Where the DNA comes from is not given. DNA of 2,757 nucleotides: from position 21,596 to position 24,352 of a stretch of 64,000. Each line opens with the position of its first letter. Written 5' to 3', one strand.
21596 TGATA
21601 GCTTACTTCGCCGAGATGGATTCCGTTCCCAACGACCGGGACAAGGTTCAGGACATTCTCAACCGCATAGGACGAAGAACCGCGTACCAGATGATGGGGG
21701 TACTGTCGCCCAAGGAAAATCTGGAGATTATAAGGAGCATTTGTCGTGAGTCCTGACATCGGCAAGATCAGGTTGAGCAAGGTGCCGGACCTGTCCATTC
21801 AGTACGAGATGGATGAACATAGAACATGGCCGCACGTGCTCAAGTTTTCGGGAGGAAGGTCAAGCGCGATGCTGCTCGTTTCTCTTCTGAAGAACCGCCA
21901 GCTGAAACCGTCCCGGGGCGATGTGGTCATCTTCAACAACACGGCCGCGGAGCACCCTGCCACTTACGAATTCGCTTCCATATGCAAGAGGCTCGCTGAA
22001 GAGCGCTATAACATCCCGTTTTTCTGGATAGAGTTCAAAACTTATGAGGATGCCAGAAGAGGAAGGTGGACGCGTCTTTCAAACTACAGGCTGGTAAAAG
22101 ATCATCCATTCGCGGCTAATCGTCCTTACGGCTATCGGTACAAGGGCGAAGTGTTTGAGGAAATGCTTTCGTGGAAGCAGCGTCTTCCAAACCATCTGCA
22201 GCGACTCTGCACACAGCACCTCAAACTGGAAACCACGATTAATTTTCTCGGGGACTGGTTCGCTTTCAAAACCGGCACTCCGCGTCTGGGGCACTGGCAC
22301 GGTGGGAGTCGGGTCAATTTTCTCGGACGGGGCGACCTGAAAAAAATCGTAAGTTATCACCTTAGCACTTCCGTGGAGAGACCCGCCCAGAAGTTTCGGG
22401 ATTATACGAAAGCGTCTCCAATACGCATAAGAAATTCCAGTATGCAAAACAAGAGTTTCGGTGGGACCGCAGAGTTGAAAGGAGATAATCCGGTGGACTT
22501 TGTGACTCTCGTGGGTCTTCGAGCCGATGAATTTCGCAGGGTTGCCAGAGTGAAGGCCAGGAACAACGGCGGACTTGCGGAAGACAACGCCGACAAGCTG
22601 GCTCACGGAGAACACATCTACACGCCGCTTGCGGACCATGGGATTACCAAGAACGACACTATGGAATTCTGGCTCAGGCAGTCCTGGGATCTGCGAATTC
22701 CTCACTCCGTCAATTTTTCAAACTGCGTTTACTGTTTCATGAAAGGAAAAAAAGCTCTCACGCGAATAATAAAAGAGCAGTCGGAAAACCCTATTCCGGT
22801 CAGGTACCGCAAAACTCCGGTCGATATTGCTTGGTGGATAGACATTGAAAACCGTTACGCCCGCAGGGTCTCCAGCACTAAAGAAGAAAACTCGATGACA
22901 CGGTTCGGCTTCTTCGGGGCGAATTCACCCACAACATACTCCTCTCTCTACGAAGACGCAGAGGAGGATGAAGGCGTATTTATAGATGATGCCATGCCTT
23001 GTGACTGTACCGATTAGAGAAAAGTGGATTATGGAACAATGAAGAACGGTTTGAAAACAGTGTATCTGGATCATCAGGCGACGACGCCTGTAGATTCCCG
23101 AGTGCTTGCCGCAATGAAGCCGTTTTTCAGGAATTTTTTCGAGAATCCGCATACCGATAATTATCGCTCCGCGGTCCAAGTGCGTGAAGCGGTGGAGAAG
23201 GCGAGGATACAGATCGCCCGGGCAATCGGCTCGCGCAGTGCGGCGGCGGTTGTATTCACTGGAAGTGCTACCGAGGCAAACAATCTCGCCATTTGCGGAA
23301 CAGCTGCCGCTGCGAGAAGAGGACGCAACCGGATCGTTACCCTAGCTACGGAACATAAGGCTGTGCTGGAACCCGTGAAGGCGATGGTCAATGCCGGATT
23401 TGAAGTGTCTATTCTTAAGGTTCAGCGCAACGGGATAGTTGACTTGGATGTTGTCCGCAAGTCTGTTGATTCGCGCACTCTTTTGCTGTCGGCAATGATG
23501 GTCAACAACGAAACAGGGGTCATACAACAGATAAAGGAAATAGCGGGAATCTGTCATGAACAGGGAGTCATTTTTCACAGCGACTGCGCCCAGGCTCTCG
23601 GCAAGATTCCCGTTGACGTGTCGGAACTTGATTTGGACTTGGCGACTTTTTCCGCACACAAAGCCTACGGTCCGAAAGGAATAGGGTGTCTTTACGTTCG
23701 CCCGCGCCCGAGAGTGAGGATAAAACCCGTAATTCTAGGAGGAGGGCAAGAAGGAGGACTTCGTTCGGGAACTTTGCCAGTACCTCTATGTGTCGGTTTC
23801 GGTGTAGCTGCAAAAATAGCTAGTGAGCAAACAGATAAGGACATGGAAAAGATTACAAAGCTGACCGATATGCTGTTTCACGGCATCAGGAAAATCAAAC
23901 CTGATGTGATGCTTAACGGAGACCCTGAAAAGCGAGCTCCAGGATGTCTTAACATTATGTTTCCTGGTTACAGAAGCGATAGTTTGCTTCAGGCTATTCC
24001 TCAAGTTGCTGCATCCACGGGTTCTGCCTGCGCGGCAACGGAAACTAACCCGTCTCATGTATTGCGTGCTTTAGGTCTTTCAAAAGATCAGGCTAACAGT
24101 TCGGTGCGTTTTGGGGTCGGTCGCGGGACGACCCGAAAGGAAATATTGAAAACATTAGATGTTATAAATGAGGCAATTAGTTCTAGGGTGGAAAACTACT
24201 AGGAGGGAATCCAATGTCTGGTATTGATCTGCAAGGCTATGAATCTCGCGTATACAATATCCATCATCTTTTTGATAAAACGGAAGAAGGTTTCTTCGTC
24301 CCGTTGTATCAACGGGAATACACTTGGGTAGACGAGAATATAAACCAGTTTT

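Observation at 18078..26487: Candidate new sulfur-DNA-modification defence operon: GHKL ATPase + two unknowns + PP-loop enzyme + cysteine desulfurase + SspE-like effector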

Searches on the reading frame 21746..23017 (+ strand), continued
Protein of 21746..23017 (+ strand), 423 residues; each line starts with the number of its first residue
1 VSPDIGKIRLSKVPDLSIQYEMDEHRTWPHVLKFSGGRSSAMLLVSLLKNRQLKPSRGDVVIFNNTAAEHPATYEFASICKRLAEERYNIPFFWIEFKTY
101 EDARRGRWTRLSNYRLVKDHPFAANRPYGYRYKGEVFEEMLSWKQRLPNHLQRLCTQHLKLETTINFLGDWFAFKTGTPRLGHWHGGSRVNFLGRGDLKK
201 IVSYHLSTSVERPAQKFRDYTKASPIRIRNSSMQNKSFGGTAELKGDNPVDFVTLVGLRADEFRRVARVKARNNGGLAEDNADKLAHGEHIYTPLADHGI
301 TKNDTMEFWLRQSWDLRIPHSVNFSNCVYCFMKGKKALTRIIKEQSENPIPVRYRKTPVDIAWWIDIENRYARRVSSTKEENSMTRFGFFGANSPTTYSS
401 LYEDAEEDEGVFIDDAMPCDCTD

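Call 55: find_encoding_contigs(protein=P0007, flank=10000, max_places=2)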
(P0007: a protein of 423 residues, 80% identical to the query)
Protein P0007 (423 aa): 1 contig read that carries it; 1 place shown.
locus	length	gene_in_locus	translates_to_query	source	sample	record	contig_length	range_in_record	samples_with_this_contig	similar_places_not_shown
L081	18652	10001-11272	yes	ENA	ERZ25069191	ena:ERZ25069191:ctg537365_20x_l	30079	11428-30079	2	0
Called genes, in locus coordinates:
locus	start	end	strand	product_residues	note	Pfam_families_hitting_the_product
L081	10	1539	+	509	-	PF01928:CYTH, PF05235:CHAD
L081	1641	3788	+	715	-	PF13089:PP_kinase_N, PF13091:PLDc_2 (faint), PF02503:PP_kinase, PF17941:PP_kinase_C_1, PF13090:PP_kinase_C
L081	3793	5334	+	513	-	PF02541:Ppx-GppA, PF21697:Ppx_C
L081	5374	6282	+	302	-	PF26340:DNA-SBD_ScoMcrA, PF13391:HNH_2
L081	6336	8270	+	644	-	-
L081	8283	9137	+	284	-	-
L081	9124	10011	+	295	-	-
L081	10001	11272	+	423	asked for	-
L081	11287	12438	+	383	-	PF00266:Aminotran_5, PF01212:Beta_elim_lyase (weak), PF01041:DegT_DnrJ_EryC1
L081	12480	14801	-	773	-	PF03235:GmrSD_N, PF07510:GmrSD_C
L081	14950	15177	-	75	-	PF00501:AMP-binding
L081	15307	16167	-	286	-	PF07804:HipA_C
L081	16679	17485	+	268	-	PF19570:DUF6088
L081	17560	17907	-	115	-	PF01934:HepT-like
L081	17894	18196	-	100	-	PF01909:NTP_transf_2, PF18765:Polbeta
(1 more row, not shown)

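Call 56: find_encoding_contigs(protein=P0005, flank=10000, max_places=2)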
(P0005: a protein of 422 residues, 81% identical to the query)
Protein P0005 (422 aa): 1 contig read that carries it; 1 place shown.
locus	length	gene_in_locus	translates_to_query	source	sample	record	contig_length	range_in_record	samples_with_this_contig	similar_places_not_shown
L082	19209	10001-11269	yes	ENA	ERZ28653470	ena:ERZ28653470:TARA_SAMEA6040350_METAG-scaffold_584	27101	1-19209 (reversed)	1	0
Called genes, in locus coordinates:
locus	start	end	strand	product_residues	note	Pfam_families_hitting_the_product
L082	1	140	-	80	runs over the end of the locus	PF02604:PhdYeFM_antitox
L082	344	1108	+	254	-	PF00106:adh_short, PF08659:KR (faint), PF13561:adh_short_C2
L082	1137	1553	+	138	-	PF07681:DoxX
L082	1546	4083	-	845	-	PF02538:Hydantoinase_B, PF01244:Peptidase_M19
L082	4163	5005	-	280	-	PF02629:CoA_binding, PF13380:CoA_binding_2 (faint), PF13607:Succ_CoA_lig, PF00549:Ligase_CoA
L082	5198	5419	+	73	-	-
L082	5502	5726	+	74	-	PF26340:DNA-SBD_ScoMcrA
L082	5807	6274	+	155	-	PF13391:HNH_2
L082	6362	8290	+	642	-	-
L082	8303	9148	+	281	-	-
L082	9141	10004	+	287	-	-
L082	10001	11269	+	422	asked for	-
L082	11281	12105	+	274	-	PF00266:Aminotran_5, PF01212:Beta_elim_lyase (weak), PF01041:DegT_DnrJ_EryC1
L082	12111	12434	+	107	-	-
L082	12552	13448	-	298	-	PF07510:GmrSD_C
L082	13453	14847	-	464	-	PF03235:GmrSD_N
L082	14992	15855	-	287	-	PF03755:YicC-like_N, PF08340:YicC-like_C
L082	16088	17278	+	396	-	PF04326:SLFN_AlbA_2, PF13749:HATPase_c_4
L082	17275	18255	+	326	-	PF01656:CbiA, PF02374:ArsA_ATPase (weak), PF13614:AAA_31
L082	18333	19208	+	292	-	?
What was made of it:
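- A decayed copy exists in L082 (call 56).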

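Call 57: find_encoding_contigs(protein=P0010, flank=10000, max_places=2)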
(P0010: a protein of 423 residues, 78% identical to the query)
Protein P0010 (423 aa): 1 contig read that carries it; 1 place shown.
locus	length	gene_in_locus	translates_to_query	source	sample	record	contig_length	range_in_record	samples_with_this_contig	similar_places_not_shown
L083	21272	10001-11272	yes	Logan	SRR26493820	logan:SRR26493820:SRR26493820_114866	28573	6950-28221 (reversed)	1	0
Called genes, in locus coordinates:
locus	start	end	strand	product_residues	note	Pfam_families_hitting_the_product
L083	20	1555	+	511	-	PF01928:CYTH, PF05235:CHAD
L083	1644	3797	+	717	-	PF13089:PP_kinase_N, PF02503:PP_kinase, PF17941:PP_kinase_C_1, PF13091:PLDc_2 (faint), PF13090:PP_kinase_C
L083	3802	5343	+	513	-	PF02541:Ppx-GppA, PF21697:Ppx_C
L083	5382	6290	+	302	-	PF26340:DNA-SBD_ScoMcrA, PF13391:HNH_2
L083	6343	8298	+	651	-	PF13589:HATPase_c_3 (faint)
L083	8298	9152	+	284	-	-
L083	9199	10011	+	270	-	-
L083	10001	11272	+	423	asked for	-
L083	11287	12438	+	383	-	PF00266:Aminotran_5, PF01212:Beta_elim_lyase (weak), PF01041:DegT_DnrJ_EryC1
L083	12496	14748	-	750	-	PF03235:GmrSD_N, PF07510:GmrSD_C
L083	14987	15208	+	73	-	-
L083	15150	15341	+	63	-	-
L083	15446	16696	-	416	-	PF13657:Couple_hipA, PF07804:HipA_C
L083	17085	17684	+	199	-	PF19570:DUF6088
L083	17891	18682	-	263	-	-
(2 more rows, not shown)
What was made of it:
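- On PT-dependent SBD-HNH endonucleases (NF045808): PF26340 plus PF13391 on the orthologues (calls 55, 57).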

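Call 74: find_related_loci(query=A1, collection=viral_contigs, flank=8000)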
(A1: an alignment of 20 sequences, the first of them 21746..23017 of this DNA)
Query A1 (423 aa) in viral_contigs; peptide patterns used: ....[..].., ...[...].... (x = any residue, [..] = any of these).
149 stretches matched a pattern; 2 encode a relative of the query (tblastn E <= 1e-3); 2 distinct loci.
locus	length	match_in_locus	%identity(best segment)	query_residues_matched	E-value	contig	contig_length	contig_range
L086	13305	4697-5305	25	31-333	6e-11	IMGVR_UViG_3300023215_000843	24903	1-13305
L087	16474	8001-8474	26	248-423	5e-8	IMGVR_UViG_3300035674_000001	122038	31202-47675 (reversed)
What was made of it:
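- Tried and rejected: The viral contig scan gave only two weak relatives at 25-26% identity, so the module is not phage-borne (call 74).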

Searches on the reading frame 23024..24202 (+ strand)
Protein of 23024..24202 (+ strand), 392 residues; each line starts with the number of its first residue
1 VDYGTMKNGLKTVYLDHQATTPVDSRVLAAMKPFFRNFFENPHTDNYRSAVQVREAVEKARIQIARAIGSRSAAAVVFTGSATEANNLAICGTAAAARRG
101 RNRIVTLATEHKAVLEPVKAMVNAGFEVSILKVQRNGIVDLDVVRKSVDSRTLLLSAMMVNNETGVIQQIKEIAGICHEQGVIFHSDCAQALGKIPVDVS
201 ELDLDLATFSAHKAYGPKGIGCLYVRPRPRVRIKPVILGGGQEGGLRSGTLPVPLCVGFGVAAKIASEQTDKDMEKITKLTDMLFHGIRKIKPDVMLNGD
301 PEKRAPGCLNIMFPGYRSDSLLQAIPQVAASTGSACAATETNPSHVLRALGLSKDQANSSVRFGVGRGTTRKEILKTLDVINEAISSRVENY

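Call 3: search_protein_families(library=pfam, proteins=[window:23024-24202:+], max_evalue=0.01)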
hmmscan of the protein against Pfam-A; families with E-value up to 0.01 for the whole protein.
window:23024-24202:+ (392 aa): 3 families
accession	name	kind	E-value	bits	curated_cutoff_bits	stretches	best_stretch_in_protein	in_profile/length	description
PF00266.25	Aminotran_5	-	1.3e-75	255.1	21.5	1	13-374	1-368/371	Aminotransferase class-V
PF01041.23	DegT_DnrJ_EryC1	-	1.9e-07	31.1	19.8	1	74-210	40-169/360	DegT/DnrJ/EryC1/StrS aminotransferase family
PF01212.27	Beta_elim_lyase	-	2.2e-05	24.4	27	1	73-201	47-185/288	Beta-eliminating lyase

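Call 4: search_protein_families(library=padloc, proteins=[window:23024-24202:+], max_evalue=0.01)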
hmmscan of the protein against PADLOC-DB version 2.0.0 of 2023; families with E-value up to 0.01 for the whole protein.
window:23024-24202:+ (392 aa): 2 families
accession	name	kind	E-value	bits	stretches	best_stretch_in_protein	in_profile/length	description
PDLC02657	DndA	-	2.1e-138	459.7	1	13-384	1-371/372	DndA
PDLC02759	SspA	-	8.4e-138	457.7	1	14-386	1-371/374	SspA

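Call 5: search_protein_families(library=ncbifam, proteins=[window:23024-24202:+], max_evalue=0.01)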
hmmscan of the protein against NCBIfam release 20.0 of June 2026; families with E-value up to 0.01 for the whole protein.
window:23024-24202:+ (392 aa): 25 families
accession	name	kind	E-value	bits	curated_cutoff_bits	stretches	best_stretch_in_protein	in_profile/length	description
NF010611.0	PRK14012.1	equivalog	4.9e-128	427.5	548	1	12-386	6-380/406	IscS subfamily cysteine desulfurase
TIGR02006.1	IscS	equivalog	3.9e-126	421.3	643.2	1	12-386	4-376/402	IscS subfamily cysteine desulfurase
TIGR03235.1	DNA_S_dndA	equivalog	1.2e-113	380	480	1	14-364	1-352/353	cysteine desulfurase DndA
TIGR03402.1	FeS_nifS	equivalog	1.9e-111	372.5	530.75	1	13-387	1-372/379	cysteine desulfurase NifS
TIGR03403.1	nifS_epsilon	equivalog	3.4e-87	292.8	587.7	1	13-386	1-374/382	NifS family cysteine desulfurase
NF002806.0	PRK02948.1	subfamily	2.2e-72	244.1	304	1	13-387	2-374/381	IscS subfamily cysteine desulfurase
TIGR01979.1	sufS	subfamily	2.3e-45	155.2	475.1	1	8-241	15-249/403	SufS family cysteine desulfurase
TIGR01977.1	am_tr_V_EF2568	hypoth_equivalog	2.1e-42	145.5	377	1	13-241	1-226/376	cysteine desulfurase family protein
NF041166.1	f2_encap_cargo1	exception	4.7e-34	118.5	800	1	8-228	242-463/623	family 2A encapsulin nanocompartment cargo protein cysteine desulfurase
NF006791.0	PRK09295.1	equivalog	2.1e-32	112.7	661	1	8-235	20-248/406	cysteine desulfurase SufS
NF008126.0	PRK10874.1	equivalog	2.6e-32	112.5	607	1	11-241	19-249/401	cysteine desulfurase CsdA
TIGR03392.1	FeS_syn_CsdA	equivalog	3.4e-31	108.8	493.6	1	11-235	16-241/398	cysteine desulfurase CsdA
NF040779.1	Sec_lyase_SclA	exception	1.5e-28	99.8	525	1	13-383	1-375/378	selenocysteine lyase SclA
TIGR01976.1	am_tr_V_VC1184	hypoth_equivalog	1.7e-25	90.2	352.35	1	6-235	13-241/401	cysteine desulfurase-like protein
TIGR04343.1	egtE_PLP_lyase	equivalog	2.3e-15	56.3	400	1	56-240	55-230/370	ergothioneine biosynthesis PLP-dependent enzyme EgtE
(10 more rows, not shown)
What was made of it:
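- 23024..24202 (+): Cysteine desulfurase (DndA/SspA/IscS type). Aminotran_5 1.3e-75; PADLOC DndA 2e-138 and SspA 8e-138; below the equivalog cut-offs of IscS and DndA in NCBIfam (calls 3-5).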
